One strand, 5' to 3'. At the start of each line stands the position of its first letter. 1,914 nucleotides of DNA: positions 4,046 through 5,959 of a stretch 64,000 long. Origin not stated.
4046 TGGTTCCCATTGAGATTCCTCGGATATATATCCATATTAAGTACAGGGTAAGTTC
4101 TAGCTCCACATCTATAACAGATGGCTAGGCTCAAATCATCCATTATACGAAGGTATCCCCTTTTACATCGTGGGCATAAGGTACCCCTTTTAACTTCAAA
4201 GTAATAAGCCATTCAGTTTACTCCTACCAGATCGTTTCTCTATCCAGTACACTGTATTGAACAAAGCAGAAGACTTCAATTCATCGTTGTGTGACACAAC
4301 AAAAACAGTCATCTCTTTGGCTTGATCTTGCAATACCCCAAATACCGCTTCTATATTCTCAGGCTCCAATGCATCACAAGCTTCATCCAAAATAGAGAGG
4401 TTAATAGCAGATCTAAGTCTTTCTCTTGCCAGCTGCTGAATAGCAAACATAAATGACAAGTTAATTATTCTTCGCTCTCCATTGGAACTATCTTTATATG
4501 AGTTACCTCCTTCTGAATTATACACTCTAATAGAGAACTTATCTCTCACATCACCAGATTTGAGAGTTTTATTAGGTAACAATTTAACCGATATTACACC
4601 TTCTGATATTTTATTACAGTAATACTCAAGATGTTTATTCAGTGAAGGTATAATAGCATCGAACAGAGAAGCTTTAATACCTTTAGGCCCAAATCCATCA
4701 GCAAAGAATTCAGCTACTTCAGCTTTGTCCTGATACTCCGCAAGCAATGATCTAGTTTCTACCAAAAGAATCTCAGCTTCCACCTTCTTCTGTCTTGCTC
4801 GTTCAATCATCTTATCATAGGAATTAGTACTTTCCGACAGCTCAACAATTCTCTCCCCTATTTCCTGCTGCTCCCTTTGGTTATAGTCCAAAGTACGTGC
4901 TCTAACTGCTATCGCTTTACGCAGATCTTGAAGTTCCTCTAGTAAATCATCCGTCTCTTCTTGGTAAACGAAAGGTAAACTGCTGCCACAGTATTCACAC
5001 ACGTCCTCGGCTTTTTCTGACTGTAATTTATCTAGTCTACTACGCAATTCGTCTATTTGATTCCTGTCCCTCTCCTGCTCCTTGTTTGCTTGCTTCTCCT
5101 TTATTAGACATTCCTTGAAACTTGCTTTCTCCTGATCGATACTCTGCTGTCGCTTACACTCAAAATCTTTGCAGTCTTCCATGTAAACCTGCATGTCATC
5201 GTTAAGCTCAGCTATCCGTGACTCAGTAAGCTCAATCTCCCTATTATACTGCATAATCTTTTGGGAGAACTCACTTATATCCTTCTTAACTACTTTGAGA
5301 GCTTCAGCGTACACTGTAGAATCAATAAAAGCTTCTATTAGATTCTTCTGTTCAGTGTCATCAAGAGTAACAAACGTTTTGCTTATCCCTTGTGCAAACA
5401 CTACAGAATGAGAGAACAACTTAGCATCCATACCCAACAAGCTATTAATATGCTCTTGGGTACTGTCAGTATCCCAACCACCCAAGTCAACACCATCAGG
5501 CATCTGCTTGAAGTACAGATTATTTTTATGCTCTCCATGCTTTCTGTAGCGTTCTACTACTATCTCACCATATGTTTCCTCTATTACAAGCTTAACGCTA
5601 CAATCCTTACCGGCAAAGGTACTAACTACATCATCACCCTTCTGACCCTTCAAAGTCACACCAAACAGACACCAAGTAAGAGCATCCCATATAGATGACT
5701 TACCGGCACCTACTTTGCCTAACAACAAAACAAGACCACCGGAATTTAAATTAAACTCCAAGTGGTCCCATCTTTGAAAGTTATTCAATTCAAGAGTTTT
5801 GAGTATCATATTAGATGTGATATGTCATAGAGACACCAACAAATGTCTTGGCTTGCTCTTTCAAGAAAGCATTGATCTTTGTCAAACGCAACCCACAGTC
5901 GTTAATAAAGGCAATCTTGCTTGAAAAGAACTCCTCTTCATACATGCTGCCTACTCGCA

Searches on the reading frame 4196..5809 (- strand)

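Call 16: search_protein_families(library=phrogs, proteins=[window:4196-5809:-], max_evalue=0.001)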
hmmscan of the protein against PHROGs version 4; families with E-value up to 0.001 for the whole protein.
window:4196-5809:- (537 aa): 9 families
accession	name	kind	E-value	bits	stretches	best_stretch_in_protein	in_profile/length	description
phrog_77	-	DNA, RNA and nucleotide metabolism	9e-91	306.8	1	1-533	296-953/967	SbcC-like subunit of palindrome specific endonuclease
phrog_21388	-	DNA, RNA and nucleotide metabolism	6.9e-21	75.6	1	3-98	4-108/126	exonuclease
phrog_1499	-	unknown function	5.2e-19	69.8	1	2-342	4-292/427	-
phrog_19980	-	unknown function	1.9e-16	60.6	1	5-360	5-385/1068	-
phrog_10445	-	unknown function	3.5e-05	24.2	1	1-61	3-61/296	-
phrog_293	-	moron, auxiliary metabolic gene and host takeover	0.00054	19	0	470-528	568-624/1058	ABC transporter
phrog_4747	-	unknown function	0.00061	20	0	1-106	1-102/610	-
phrog_28217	-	DNA, RNA and nucleotide metabolism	0.0009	18.8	1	1-88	1-86/806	DNA repair exonuclease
phrog_2392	-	moron, auxiliary metabolic gene and host takeover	0.00099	18.5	0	460-510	628-677/726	ABC transporter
